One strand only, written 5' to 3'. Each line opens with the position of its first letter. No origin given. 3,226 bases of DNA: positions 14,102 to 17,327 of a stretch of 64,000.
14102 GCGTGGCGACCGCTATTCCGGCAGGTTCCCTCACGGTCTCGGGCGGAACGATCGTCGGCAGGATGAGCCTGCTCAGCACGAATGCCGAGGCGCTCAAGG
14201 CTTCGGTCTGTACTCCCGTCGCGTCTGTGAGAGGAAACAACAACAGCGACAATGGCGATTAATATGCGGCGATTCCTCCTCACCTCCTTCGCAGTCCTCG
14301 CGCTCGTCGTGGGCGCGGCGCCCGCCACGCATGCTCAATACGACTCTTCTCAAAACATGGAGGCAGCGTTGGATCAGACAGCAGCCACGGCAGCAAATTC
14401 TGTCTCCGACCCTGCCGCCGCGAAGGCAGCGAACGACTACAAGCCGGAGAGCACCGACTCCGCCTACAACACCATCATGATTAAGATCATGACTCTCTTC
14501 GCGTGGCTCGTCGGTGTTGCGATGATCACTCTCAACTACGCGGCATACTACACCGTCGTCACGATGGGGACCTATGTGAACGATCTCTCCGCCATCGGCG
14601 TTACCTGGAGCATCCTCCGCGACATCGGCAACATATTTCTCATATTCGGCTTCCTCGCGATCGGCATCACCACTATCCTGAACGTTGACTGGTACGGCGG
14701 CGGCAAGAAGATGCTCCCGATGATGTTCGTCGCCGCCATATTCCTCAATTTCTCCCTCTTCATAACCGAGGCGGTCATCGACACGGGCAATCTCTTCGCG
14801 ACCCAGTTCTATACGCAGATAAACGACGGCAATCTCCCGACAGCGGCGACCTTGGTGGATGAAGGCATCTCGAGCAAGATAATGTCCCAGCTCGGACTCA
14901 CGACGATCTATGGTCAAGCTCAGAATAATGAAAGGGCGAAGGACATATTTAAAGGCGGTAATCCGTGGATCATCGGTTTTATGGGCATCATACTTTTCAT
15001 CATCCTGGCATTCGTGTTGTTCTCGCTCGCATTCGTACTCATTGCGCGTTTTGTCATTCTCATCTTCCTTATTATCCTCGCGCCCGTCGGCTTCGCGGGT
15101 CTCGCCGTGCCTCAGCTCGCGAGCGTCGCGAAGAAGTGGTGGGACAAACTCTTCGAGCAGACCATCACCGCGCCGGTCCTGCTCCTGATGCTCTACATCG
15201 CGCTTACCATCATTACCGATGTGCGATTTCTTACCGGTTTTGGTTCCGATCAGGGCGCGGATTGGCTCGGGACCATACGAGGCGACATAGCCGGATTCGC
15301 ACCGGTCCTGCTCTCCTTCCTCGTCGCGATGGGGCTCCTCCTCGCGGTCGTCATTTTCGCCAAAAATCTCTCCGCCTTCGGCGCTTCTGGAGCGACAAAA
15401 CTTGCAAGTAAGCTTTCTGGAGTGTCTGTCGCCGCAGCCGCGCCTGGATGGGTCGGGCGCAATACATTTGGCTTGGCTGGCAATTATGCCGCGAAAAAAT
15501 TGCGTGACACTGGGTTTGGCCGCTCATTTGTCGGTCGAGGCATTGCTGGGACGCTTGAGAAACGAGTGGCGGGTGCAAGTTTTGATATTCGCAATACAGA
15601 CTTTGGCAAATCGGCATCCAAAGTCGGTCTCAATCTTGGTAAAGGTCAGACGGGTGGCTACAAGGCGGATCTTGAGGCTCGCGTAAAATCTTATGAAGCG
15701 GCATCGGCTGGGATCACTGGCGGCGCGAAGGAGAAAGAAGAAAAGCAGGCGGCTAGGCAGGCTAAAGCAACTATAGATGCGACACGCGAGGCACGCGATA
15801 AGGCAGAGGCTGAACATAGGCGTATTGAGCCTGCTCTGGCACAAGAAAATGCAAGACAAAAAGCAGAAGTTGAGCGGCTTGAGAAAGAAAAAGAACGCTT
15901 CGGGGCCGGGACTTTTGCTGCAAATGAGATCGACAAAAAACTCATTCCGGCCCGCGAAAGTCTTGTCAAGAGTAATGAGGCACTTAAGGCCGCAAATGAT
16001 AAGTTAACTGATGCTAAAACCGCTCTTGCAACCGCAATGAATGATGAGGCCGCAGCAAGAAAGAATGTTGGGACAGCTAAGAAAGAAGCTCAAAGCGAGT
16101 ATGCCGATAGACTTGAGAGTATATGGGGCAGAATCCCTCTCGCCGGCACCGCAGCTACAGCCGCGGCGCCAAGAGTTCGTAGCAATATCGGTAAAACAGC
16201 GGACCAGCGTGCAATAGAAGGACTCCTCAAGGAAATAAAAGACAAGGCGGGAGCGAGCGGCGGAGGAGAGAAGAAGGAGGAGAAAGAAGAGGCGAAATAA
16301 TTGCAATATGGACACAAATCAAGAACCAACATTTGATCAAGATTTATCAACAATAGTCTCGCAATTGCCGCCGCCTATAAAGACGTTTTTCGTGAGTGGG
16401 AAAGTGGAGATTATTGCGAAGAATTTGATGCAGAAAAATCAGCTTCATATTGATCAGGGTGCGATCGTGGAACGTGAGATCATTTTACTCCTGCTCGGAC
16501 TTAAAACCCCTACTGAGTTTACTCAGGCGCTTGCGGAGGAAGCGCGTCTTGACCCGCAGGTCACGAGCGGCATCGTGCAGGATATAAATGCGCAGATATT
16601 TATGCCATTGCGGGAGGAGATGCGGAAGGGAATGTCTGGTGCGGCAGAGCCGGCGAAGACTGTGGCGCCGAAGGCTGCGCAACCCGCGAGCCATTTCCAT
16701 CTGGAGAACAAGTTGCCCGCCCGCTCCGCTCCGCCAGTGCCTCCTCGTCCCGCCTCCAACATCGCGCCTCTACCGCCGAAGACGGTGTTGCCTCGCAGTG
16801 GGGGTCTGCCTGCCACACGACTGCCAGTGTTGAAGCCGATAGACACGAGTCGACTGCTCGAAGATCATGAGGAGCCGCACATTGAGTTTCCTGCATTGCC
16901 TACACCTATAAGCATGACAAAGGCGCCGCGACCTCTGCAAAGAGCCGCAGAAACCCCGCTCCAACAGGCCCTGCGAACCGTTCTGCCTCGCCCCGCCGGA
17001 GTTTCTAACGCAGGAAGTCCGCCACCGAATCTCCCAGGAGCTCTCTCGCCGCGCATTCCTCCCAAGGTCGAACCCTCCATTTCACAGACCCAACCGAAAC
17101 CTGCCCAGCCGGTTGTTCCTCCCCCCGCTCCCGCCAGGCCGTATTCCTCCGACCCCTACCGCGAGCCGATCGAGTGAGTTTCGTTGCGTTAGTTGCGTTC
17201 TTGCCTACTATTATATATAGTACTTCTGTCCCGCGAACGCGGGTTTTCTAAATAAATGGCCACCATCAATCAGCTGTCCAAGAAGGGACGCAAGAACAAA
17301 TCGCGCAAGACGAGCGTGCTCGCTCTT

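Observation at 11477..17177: Tightly coupled four-gene envelope operon: membrane-anchored protein, secreted protein, VirB6/TrbL-like polytopic protein with coiled-coil tail, proline-rich protein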

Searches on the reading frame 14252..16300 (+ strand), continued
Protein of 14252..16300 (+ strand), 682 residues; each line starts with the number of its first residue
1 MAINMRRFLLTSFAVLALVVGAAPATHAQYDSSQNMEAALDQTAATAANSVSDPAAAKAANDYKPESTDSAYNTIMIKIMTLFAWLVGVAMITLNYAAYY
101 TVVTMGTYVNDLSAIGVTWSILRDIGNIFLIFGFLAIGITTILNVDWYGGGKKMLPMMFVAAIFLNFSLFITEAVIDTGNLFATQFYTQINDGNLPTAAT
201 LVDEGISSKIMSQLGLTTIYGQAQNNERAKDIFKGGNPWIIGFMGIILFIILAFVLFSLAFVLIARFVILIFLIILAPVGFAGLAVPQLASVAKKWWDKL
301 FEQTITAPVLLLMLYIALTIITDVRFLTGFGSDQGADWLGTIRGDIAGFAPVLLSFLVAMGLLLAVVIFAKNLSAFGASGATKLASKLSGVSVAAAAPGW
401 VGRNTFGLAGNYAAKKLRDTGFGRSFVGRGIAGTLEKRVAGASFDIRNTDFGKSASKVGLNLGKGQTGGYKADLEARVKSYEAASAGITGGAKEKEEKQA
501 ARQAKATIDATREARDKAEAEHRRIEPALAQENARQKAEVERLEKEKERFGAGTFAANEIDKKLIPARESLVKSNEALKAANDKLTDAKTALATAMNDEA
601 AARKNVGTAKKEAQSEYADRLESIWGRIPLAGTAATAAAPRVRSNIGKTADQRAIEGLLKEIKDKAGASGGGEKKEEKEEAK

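Call 108: find_related_loci(query=L063:9914-12424:+, collection=metagenome_contigs, flank=10000)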
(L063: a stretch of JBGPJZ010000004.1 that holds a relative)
Query L063:9914-12424:+ (836 aa) in metagenome_contigs; peptide patterns used: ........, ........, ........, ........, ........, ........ (x = any residue, [..] = any of these).
206 stretches matched a pattern; 7 encode a relative of the query (tblastn E <= 1e-3); 7 distinct loci.
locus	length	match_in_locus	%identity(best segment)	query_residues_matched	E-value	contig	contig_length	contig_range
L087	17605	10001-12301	46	1-794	0e+0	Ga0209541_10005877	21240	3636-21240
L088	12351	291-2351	44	38-800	6e-171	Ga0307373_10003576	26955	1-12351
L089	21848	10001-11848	44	68-668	1e-126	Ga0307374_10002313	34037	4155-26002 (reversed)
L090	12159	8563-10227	44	34-624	3e-126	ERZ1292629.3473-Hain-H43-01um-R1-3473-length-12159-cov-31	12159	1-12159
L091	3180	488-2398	40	29-694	4e-118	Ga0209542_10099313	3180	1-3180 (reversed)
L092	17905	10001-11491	45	28-543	2e-111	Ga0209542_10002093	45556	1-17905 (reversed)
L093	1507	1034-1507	64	76-237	1e-61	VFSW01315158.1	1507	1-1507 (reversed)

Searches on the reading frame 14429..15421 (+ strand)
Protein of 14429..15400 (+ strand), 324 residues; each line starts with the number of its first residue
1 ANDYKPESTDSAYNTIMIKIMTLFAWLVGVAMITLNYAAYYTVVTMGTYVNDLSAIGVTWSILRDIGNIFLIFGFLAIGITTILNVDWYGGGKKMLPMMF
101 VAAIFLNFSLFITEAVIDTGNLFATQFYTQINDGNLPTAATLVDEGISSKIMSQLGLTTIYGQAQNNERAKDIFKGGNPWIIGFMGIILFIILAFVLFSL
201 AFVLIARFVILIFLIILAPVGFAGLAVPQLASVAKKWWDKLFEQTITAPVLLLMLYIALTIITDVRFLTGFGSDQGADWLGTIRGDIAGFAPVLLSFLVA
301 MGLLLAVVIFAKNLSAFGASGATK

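Call 51: search_dna_similar(query=window:14429-15400:+, collection=plasmids, mode=protein, max_evalue=1, max_rows=25)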
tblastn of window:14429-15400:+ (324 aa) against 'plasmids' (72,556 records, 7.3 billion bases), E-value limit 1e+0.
No match.
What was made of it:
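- Tried and rejected: tblastn of the g3 core against 72,556 plasmids found no match (call 51).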

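Call 82: search_protein_representatives(protein=window:14429-15400:+)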
Query: 324 residues. Proteins with E-value up to 0.001 (for the whole library): 13411; up to 1e-10: 6131; up to 1e-30: 815. The best 150 are listed.
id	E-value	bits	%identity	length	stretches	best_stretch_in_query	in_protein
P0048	4.4e-135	466.4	72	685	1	3-322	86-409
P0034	7.3e-131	452.5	71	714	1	8-324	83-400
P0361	3.8e-130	450.2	70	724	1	2-323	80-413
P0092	3.9e-130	450.1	71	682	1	9-324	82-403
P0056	1.9e-128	444.6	71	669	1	7-324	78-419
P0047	1.2e-126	438.7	70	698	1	9-322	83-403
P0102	1.8e-126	438.1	69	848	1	4-324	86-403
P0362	6.9e-126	436.2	68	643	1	10-323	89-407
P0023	2.1e-125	434.6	72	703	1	7-324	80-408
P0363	1.4e-123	428.6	67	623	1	6-324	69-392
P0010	5.6e-123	426.6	71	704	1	7-324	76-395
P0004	1.3e-121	422.1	66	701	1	7-324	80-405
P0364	2.8e-121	421.1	70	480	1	10-324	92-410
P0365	2.0e-120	418.3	69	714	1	5-324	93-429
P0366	1.5e-119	415.4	69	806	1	11-324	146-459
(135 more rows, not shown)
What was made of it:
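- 14453..15370 (+): VirB6-like hydrophobic core of g3 (aa 68-373). The Pfam TrbL match covers aa 151-365. This is the most conserved part: 47-76% identity among cluster representatives (call 82).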

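Call 104: search_solved_structures(query=A6, max_evalue=10, show_alignments=1)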
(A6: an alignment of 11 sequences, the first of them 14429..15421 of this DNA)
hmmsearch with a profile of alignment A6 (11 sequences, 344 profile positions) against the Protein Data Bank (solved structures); distinct sequences matched with E-value up to 10: 0.
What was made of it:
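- Tried and rejected: A profile of the g3 core alone found nothing in PDB sequences (call 104).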

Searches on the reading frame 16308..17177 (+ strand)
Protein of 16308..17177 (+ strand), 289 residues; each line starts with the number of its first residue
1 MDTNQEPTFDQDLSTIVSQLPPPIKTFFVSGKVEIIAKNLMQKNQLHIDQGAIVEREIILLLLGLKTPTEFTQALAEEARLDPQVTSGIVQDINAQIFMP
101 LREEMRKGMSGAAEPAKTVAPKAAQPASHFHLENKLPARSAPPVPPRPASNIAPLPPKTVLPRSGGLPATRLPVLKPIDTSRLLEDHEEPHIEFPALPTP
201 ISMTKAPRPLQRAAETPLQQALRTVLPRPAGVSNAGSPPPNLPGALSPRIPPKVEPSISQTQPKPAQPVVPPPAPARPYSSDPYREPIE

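Call 3: search_protein_families(library=pfam, proteins=[window:16308-17177:+], max_evalue=1)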
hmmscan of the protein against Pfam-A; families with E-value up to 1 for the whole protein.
window:16308-17177:+ (289 aa): 0 families

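Call 4: search_protein_families(library=ncbifam, proteins=[window:16308-17177:+], max_evalue=1)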
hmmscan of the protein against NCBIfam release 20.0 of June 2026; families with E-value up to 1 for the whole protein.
window:16308-17177:+ (289 aa): 0 families

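Call 36: search_protein_families(library=pfam, alignment_id=A4, max_evalue=0.01)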
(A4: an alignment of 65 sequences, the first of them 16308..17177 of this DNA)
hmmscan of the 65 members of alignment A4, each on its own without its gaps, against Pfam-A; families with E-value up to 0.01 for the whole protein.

A. member 1, window:16308-17177:+ (289 aa): 0 families

B. families by the number of members that match (of 65 scanned): 0 families
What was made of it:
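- Tried and rejected: Pfam scans of all g4 orthologues gave nothing (call 36).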

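Call 100: search_solved_structures(query=A4, max_evalue=1)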
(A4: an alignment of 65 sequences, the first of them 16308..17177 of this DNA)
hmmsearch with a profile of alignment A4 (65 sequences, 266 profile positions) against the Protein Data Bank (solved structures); distinct sequences matched with E-value up to 1: 0.
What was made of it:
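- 16308..17177 (+): g4: cytoplasmic protein with no TM segment or signal peptide. It has a conserved N-terminal domain (aa 1-105), a Pro-rich variable linker, the motif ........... (nt 16854-16886) and an invariant C-terminal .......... (nt 17142-17174). No Pfam or PDB relative (calls 36, 100).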
